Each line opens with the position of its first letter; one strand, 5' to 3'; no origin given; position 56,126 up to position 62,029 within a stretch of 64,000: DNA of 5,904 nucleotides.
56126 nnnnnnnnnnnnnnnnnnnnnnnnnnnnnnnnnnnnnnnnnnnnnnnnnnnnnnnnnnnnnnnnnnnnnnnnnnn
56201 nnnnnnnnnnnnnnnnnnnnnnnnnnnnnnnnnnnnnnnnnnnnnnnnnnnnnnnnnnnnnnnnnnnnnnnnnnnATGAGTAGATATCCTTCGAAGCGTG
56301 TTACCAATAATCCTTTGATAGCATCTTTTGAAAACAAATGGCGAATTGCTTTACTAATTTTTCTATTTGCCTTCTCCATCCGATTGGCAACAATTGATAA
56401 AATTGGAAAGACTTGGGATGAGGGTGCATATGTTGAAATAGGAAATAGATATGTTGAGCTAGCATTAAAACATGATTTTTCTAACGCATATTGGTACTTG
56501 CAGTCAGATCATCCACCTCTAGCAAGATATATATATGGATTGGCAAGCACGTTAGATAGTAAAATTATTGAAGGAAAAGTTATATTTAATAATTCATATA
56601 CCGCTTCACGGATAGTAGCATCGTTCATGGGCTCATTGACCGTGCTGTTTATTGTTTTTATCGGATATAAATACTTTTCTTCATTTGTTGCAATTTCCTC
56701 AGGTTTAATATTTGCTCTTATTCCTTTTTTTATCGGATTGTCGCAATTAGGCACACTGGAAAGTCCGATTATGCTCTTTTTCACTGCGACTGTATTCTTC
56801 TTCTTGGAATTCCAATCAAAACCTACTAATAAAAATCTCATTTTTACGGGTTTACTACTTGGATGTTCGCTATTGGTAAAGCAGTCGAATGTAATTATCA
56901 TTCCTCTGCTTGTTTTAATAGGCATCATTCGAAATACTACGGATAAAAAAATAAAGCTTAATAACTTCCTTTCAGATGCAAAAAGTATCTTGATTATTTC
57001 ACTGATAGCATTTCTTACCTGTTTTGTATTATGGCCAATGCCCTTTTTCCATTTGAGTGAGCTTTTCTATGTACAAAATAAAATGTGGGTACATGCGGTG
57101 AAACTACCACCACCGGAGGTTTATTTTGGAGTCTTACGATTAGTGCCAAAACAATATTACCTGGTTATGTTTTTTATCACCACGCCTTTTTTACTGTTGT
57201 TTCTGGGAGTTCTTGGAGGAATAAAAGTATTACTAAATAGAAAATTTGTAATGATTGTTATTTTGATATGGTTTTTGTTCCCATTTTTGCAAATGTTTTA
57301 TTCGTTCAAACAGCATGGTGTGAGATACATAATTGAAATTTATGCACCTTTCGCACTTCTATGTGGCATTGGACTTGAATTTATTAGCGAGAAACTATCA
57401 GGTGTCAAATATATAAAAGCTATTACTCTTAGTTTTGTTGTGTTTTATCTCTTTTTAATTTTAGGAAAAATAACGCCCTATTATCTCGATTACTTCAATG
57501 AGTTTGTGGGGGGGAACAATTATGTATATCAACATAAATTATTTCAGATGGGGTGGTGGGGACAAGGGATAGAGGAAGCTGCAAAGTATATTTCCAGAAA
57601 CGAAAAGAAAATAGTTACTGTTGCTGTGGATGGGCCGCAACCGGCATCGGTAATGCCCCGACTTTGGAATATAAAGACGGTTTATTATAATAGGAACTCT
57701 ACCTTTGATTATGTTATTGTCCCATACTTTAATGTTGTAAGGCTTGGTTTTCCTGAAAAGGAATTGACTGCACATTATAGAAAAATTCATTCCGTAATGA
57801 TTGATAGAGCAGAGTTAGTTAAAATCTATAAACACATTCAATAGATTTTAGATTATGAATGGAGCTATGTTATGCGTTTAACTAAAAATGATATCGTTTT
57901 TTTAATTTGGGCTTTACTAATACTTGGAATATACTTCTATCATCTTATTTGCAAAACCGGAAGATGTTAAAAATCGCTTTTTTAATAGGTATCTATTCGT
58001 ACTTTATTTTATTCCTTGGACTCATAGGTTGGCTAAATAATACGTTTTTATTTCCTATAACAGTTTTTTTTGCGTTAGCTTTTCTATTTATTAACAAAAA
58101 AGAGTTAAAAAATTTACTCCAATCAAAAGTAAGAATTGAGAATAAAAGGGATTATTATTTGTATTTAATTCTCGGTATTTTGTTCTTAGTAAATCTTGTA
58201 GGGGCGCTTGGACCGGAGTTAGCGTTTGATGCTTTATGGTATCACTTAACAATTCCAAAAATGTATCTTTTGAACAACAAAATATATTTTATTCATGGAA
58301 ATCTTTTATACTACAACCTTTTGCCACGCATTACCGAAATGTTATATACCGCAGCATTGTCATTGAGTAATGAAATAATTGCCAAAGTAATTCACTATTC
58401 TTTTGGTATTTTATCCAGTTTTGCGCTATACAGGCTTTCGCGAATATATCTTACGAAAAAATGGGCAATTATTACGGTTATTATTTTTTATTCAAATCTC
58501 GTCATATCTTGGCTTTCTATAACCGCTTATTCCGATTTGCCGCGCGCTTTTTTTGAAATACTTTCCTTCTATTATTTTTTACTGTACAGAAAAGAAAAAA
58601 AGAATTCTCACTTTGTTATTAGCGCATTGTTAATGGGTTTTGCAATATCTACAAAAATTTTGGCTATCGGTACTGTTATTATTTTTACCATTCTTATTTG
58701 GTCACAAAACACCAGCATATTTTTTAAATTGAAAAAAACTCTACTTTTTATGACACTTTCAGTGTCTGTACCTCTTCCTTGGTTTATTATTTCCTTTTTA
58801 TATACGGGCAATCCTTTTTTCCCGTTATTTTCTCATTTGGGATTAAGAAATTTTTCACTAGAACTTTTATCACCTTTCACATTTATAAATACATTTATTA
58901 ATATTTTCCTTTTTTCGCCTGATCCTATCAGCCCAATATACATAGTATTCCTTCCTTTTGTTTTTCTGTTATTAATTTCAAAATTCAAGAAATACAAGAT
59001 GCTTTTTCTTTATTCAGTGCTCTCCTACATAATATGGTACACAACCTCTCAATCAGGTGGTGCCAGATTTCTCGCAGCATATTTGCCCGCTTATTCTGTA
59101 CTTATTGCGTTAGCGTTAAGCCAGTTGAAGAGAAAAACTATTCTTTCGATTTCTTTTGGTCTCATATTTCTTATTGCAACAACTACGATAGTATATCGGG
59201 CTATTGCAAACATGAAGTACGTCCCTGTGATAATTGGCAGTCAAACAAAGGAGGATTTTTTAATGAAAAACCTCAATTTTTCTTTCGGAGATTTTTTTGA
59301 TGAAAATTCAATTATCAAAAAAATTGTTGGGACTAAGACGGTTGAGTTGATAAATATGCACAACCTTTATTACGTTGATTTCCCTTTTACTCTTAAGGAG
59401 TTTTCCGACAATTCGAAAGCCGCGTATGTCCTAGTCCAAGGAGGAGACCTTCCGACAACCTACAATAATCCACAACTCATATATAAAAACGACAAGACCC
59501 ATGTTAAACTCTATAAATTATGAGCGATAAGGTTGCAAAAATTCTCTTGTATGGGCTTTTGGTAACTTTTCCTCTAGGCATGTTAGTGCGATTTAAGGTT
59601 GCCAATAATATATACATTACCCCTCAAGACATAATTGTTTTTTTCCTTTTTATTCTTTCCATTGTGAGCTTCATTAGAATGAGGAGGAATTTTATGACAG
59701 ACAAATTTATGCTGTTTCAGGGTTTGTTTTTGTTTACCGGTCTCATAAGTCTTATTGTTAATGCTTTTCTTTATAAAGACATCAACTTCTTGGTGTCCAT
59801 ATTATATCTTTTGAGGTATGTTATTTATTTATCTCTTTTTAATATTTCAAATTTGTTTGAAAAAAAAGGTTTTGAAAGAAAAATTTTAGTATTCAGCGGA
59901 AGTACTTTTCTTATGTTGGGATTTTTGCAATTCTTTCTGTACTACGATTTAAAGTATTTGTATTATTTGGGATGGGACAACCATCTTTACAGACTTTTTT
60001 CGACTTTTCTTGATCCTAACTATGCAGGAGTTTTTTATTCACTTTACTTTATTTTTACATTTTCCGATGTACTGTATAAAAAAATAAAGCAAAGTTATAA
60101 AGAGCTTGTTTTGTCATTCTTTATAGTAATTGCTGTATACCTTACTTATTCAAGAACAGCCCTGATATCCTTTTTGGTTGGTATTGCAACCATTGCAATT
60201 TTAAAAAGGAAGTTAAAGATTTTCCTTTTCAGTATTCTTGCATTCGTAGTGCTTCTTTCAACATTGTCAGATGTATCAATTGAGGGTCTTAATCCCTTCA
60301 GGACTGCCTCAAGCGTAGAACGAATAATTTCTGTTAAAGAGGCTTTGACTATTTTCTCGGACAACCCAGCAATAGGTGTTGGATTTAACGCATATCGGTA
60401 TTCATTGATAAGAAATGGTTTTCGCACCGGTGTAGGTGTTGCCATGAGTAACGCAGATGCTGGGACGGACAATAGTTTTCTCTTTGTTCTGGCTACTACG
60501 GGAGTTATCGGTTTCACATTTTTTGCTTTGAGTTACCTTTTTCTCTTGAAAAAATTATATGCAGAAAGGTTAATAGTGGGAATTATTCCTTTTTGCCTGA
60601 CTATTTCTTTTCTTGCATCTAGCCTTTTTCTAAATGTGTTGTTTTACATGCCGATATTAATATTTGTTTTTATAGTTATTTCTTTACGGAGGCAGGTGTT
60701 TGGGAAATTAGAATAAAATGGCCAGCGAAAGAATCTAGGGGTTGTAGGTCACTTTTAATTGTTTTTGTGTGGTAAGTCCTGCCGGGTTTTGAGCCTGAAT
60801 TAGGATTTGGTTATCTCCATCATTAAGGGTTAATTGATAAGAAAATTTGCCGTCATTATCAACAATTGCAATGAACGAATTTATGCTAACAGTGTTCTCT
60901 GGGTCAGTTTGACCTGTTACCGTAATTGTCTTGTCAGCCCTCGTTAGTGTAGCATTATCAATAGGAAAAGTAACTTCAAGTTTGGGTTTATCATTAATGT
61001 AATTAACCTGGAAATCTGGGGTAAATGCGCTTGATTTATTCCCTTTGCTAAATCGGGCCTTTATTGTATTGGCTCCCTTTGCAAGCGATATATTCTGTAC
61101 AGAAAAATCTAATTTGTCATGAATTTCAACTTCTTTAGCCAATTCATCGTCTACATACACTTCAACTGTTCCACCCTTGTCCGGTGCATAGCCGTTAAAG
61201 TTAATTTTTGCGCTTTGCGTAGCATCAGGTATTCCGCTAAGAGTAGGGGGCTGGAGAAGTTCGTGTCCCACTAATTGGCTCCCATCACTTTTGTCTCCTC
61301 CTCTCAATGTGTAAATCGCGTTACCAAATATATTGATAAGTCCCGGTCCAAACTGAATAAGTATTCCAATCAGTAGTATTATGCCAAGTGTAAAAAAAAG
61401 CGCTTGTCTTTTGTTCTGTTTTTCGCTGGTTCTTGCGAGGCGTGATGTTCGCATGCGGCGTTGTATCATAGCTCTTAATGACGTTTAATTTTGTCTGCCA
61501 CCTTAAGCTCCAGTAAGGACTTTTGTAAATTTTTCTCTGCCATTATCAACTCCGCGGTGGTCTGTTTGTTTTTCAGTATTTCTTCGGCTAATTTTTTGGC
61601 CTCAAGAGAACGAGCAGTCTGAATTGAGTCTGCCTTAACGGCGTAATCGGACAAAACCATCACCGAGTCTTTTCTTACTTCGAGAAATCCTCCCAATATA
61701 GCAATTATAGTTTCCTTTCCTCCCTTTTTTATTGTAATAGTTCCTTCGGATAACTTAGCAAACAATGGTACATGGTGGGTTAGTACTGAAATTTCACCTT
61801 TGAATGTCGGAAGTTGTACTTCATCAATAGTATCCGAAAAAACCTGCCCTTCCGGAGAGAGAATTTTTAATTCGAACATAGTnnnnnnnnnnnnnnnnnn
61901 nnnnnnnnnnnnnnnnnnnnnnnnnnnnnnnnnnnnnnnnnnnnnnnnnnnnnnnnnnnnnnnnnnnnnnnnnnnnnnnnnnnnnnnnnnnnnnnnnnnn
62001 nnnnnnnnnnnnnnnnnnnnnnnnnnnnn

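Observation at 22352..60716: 38 kb glycosylation supercluster with at least nine polytopic GT-C-like membrane proteins and several Dpm1-like GT2 synthases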

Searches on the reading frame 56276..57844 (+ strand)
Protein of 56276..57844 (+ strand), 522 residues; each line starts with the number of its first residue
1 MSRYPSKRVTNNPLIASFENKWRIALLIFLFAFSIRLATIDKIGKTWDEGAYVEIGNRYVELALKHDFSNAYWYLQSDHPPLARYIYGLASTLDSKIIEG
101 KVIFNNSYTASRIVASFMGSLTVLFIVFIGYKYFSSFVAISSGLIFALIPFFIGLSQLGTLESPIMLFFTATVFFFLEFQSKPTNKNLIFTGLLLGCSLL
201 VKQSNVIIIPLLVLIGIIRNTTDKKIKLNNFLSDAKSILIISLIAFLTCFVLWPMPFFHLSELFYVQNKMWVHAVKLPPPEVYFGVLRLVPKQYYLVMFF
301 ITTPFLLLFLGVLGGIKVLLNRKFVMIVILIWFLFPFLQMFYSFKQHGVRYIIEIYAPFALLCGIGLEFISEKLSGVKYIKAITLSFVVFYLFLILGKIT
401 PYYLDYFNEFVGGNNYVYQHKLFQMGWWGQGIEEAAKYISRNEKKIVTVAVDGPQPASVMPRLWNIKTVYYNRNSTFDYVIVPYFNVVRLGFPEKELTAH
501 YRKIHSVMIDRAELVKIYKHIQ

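Call 6: search_protein_families(library=pfam, proteins=[window:56276-57844:+], max_evalue=0.01)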
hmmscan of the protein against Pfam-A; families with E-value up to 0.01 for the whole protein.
window:56276-57844:+ (522 aa): 2 families
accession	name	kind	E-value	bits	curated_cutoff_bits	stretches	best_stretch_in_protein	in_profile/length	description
PF02366.24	PMT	-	3.1e-15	56.9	22.7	1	27-250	2-237/245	Dolichyl-phosphate-mannose-protein mannosyltransferase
PF13231.12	PMT_2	-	2.3e-12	47.8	26.1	1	102-228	15-140/160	Dolichyl-phosphate-mannose-protein mannosyltransferase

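Call 11: search_protein_families(library=ncbifam, proteins=[window:56276-57844:+], max_evalue=0.01)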
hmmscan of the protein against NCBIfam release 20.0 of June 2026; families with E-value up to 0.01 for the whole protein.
window:56276-57844:+ (522 aa): 1 family
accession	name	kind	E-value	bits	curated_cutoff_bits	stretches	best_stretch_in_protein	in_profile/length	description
NF047440.1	LA3751_2_3_fam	subfamily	0.0048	15.8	200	0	119-399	105-385/460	LA_3751/LA_3752 family putative glycosyltransferase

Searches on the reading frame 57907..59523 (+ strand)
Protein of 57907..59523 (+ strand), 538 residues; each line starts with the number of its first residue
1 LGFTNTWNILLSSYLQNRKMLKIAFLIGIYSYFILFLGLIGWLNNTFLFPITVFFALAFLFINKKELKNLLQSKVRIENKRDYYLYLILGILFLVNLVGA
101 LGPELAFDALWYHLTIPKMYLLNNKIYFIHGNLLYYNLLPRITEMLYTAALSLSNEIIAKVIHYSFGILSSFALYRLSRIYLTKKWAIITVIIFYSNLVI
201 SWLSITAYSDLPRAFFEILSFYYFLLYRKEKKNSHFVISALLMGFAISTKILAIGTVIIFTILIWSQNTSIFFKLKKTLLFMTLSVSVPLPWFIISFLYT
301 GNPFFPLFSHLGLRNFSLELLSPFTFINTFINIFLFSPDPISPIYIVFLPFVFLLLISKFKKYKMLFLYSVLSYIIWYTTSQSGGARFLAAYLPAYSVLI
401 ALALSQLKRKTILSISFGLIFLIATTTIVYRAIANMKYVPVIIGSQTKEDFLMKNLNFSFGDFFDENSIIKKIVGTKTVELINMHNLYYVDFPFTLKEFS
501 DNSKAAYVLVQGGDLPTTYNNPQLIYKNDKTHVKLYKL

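Call 6: search_protein_families(library=pfam, proteins=[window:57907-59523:+], max_evalue=0.01)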
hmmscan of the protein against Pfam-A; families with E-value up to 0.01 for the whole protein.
window:57907-59523:+ (538 aa): 1 family
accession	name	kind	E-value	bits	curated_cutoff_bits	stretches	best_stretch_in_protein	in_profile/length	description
PF13231.12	PMT_2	-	3.3e-08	34.3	26.1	1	162-294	27-159/160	Dolichyl-phosphate-mannose-protein mannosyltransferase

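Call 11: search_protein_families(library=ncbifam, proteins=[window:57907-59523:+], max_evalue=0.01)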
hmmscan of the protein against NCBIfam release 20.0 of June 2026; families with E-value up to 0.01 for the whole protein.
window:57907-59523:+ (538 aa): 2 families
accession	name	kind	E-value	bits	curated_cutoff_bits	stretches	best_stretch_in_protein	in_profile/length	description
NF047510.1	LIC_10190_fam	subfamily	7.2e-08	31.6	100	1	159-307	170-313/424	LIC_10190 family membrane protein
NF047440.1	LA3751_2_3_fam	subfamily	4e-06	25.9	200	1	162-437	104-390/460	LA_3751/LA_3752 family putative glycosyltransferase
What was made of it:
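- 57907..59523 (+): PMT_2 GT-C. PF13231 3.3e-8 (call 6); LIC_10190 / LA_3751 family hits, sub-threshold (call 11)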

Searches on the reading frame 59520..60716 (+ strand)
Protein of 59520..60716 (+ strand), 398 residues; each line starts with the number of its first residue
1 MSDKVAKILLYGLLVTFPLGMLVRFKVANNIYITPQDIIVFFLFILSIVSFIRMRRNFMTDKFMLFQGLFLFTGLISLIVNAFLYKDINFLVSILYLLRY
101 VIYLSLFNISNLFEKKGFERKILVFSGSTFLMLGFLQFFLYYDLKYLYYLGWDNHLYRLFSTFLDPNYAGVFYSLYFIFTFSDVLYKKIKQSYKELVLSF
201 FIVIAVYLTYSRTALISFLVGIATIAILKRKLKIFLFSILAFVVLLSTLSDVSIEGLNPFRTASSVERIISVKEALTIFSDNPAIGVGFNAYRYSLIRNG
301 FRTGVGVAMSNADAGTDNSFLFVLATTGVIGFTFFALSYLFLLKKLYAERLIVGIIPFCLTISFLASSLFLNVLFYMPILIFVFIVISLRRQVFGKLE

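Call 6: search_protein_families(library=pfam, proteins=[window:59520-60716:+], max_evalue=0.01)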
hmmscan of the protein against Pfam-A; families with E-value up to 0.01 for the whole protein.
window:59520-60716:+ (398 aa): 1 family
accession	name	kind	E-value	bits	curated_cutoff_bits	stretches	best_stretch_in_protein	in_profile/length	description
PF04932.20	Wzy_C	-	5.8e-15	55.8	31.7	1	198-335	2-148/149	O-Antigen ligase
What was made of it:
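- On PglL/PilO/WsaB O-oligosaccharyltransferases (59520-60716): Wzy_C is present (call 6).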

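Call 11: search_protein_families(library=ncbifam, proteins=[window:59520-60716:+], max_evalue=0.01)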
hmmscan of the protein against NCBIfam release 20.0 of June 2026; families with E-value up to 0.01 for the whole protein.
window:59520-60716:+ (398 aa): 0 families

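Call 62: search_solved_structures(query=window:59520-60716:+, max_evalue=1)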
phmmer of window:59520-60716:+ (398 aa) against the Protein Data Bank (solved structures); distinct sequences matched with E-value up to 1: 1.
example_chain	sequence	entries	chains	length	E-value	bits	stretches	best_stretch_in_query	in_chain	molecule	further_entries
1y9k_A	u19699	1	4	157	0.017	17.8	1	295-366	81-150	IAA acetyltransferase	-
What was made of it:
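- On PglL/PilO/WsaB O-oligosaccharyltransferases (59520-60716): No further family, NCBIfam or PDB match exists (calls 11, 62).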

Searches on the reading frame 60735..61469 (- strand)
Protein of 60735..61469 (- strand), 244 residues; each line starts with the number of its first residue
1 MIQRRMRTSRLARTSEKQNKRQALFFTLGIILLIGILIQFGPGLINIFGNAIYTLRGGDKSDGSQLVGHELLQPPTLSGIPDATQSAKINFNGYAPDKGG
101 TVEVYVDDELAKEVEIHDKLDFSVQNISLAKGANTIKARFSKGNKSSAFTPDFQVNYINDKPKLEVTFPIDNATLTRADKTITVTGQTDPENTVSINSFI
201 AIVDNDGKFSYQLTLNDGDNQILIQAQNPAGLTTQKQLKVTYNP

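Call 6: search_protein_families(library=pfam, proteins=[window:60735-61469:-], max_evalue=0.01)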
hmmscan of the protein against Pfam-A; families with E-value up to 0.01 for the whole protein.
window:60735-61469:- (244 aa): 4 families
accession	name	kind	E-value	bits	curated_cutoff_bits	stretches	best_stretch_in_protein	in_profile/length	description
PF09136.16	Glucodextran_B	-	7.3e-17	61.5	27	1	162-242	1-81/83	Glucodextranase, domain B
PF16640.11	Big_3_5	-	0.00053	20.9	35.5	0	96-145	26-73/88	Bacterial Ig-like domain (group 3)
PF19077.6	Big_13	-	0.0021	19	27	0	180-241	39-99/102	Bacterial Ig-like domain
PF17936.7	Big_6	-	0.0074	16.9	27.6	0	176-234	9-74/83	Bacterial Ig domain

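Call 47: search_protein_families(library=ncbifam, proteins=[window:60735-61469:-], max_evalue=0.000001)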
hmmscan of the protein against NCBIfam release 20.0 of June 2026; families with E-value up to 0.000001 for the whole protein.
window:60735-61469:- (244 aa): 1 family
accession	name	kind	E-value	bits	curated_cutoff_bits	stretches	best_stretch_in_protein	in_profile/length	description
NF033510.3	Ca_tandemer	repeat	7.9e-07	29.4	50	0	162-233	11-95/96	Ca2+-stabilized repeat-containing adhesin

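Call 69: find_related_loci(query=window:60735-61466:-, collection=metagenome_contigs, flank=8000)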
Query window:60735-61466:- (243 aa) in metagenome_contigs; peptide patterns used: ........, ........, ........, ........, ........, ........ (x = any residue, [..] = any of these).
136 stretches matched a pattern; 5 encode a relative of the query (tblastn E <= 1e-3); 5 distinct loci.
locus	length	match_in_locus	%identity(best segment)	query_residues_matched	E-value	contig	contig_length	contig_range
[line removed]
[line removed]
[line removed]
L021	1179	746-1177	64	3-147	7e-63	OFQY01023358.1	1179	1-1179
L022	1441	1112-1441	69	13-123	4e-50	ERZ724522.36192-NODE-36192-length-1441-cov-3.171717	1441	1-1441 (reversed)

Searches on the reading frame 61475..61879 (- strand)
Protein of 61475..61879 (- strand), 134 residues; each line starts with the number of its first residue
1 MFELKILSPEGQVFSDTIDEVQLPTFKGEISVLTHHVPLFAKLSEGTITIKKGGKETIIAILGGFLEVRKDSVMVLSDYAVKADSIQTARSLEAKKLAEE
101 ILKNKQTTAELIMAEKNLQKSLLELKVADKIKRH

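Call 6: search_protein_families(library=pfam, proteins=[window:61475-61879:-], max_evalue=0.01)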
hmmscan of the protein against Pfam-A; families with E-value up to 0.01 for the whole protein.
window:61475-61879:- (134 aa): 2 families
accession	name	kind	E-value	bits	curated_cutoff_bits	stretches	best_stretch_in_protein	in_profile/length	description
PF02823.21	ATP-synt_DE_N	-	6.3e-24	84.2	27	1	2-79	1-79/80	ATP synthase, Delta/Epsilon chain, beta-sandwich domain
PF00401.25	ATP-synt_DE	-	0.00019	22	24.6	1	86-128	3-46/47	ATP synthase, Delta/Epsilon chain, long alpha-helix domain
